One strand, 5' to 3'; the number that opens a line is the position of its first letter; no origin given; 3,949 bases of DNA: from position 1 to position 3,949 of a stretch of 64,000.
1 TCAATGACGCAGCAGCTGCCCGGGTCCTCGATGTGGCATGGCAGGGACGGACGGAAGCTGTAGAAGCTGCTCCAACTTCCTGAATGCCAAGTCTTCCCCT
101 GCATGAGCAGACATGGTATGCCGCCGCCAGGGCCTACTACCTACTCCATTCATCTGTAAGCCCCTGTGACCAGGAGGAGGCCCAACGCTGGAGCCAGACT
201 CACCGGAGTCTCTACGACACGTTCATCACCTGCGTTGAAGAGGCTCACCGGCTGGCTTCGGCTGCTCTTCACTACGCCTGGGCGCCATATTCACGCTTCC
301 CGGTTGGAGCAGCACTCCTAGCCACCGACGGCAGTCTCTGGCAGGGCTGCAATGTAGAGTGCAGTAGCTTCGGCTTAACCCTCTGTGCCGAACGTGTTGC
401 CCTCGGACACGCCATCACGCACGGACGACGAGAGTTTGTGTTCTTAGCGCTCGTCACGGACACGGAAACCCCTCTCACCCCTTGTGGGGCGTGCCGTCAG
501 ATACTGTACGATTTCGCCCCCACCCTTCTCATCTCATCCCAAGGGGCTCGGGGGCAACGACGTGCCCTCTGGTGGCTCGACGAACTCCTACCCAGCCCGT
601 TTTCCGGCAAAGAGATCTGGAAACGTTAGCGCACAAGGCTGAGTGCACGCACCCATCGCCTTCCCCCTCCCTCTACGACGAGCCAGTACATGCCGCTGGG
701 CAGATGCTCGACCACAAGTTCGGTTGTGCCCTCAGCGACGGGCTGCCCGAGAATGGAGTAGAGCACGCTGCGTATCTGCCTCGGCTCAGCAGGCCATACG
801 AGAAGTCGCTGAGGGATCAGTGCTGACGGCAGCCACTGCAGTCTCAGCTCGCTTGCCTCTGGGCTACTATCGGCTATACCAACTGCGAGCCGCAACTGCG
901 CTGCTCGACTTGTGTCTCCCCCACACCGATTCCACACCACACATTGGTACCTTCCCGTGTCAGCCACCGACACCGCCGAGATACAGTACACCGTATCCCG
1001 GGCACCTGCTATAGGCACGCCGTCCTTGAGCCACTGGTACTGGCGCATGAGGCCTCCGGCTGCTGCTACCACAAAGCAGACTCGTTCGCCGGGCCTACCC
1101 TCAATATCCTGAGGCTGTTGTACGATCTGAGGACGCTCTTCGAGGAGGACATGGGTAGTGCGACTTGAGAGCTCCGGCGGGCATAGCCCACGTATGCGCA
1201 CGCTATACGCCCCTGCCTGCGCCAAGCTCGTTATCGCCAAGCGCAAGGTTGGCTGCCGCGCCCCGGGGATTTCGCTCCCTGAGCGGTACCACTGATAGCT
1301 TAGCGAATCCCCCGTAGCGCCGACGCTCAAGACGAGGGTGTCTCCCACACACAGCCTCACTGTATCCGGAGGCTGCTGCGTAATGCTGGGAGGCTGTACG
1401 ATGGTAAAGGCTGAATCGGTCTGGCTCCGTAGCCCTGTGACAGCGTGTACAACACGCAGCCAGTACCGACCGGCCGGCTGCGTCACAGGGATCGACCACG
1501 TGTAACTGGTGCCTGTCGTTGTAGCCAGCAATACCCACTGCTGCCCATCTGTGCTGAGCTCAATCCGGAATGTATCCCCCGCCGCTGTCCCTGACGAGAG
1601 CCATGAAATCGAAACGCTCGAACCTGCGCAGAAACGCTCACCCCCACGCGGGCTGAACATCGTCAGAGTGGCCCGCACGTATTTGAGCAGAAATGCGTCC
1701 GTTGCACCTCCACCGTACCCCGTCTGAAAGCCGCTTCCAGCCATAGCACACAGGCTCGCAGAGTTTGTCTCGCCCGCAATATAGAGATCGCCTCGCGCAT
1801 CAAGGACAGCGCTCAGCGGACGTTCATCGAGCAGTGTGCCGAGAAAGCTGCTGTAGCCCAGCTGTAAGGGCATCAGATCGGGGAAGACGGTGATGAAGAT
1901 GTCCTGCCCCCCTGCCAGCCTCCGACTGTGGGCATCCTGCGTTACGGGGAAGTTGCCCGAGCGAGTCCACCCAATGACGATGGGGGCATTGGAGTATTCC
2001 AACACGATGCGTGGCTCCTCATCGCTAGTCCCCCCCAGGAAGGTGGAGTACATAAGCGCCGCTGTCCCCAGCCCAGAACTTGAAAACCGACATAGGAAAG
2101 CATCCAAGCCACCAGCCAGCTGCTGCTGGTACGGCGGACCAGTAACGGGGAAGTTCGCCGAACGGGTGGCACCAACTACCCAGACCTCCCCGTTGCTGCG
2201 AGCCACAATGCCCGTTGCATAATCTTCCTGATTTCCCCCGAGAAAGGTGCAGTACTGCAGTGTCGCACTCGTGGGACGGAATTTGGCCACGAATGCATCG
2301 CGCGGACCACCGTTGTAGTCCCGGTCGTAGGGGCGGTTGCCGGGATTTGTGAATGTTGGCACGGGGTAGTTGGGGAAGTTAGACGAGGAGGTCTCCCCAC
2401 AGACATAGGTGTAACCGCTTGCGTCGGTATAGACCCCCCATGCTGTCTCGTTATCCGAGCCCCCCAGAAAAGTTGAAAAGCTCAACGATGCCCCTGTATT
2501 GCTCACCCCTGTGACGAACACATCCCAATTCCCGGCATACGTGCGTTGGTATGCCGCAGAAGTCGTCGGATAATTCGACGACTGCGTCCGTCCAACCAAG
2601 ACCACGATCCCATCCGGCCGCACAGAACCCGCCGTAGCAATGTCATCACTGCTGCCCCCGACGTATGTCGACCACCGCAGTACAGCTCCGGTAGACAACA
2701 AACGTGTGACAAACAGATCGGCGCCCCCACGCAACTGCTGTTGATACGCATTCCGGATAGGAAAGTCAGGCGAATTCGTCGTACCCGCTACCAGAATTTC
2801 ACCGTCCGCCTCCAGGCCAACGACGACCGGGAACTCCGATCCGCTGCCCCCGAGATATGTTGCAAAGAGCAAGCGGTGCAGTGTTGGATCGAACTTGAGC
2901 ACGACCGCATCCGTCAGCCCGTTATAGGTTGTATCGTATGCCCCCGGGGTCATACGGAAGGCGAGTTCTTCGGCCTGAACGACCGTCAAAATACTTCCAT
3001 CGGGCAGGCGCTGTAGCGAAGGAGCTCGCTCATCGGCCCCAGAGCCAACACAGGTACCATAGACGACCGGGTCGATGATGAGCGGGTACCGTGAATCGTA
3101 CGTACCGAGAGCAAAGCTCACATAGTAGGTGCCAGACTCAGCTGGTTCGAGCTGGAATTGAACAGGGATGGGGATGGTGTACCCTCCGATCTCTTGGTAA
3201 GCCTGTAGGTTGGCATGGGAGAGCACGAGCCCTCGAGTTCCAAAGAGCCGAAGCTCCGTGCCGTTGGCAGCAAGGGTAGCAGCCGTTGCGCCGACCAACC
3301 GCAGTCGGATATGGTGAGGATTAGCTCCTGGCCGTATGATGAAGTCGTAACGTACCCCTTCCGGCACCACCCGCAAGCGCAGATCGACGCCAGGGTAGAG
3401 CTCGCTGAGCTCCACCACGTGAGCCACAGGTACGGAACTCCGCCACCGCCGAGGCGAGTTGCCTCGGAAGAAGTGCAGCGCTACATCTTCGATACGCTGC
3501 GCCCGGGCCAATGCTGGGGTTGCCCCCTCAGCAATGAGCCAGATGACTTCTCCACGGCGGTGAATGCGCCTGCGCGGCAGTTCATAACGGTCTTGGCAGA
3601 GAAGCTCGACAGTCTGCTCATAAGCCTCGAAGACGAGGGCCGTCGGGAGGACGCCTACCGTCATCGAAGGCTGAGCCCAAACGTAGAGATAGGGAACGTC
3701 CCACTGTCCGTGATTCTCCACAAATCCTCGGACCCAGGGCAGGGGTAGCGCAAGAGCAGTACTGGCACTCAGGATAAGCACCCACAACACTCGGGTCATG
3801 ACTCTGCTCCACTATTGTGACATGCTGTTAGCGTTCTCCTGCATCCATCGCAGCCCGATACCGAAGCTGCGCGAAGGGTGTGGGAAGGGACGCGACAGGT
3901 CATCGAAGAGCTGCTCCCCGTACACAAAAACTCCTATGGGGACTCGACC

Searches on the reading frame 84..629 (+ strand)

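Call 85: search_protein_families(library=pfam, proteins=[window:84-629:+], max_evalue=0.0001)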
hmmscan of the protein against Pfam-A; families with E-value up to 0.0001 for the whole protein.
window:84-629:+ (181 aa): 3 families
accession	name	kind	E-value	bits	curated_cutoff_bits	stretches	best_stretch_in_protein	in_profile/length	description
PF00383.29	dCMP_cyt_deam_1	-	9.1e-15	54.9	25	1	51-145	4-94/102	Cytidine and deoxycytidylate deaminase zinc-binding region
PF08211.18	dCMP_cyt_deam_2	-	1.4e-06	29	25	1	46-115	40-105/130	Cytidine and deoxycytidylate deaminase zinc-binding region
PF14421.12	LmjF365940-deam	-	1.6e-05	25.2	27.1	0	84-113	60-89/218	LmjF365940 subfamily CDD/CDA-like deaminase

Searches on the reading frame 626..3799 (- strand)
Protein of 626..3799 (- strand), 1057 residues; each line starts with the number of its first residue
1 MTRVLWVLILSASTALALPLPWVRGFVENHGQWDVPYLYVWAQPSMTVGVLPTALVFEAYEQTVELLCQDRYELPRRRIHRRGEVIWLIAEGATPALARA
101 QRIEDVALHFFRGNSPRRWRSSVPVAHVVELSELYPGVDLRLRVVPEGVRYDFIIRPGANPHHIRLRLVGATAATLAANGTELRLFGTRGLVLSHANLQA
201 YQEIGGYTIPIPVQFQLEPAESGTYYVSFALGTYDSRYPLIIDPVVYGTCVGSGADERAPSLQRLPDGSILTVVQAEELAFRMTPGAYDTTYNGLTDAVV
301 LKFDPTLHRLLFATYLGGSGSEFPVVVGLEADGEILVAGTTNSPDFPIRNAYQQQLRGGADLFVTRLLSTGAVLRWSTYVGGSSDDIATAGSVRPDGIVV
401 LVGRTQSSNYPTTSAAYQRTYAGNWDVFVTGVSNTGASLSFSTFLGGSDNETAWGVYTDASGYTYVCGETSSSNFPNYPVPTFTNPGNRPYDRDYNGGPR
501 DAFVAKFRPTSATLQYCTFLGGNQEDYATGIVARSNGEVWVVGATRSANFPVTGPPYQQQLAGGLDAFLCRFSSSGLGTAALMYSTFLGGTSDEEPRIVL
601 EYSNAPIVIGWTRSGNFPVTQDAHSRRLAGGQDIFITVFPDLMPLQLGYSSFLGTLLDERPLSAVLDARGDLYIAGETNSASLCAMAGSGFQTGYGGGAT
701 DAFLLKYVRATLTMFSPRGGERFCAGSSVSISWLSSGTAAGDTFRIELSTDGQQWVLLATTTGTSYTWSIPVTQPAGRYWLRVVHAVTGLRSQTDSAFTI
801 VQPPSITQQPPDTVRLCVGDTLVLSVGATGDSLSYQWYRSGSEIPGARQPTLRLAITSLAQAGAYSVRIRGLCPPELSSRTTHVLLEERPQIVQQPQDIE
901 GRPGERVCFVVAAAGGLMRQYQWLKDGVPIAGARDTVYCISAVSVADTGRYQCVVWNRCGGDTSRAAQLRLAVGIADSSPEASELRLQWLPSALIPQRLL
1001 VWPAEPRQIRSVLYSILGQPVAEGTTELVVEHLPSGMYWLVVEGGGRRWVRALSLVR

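Call 85: search_protein_families(library=pfam, proteins=[window:626-3799:-], max_evalue=0.0001)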
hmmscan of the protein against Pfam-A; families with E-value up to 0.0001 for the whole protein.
window:626-3799:- (1057 aa): 5 families
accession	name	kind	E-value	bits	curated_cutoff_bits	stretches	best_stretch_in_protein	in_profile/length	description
PF25778.1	DUF7948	-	2e-36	126.5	27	1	26-245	1-214/214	Domain of unknown function (DUF7948)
PF13927.12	Ig_3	-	2.7e-16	60.3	30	2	889-957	1-78/78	Immunoglobulin domain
PF07679.22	I-set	-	1.5e-09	38.2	23.7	1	890-966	1-86/90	Immunoglobulin I-set domain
PF13895.12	Ig_2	-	7.1e-09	36.2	27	1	920-969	30-77/79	Immunoglobulin domain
PF06739.17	SBBP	-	3.5e-05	24.1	20.5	0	445-476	6-38/38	Beta-propeller repeat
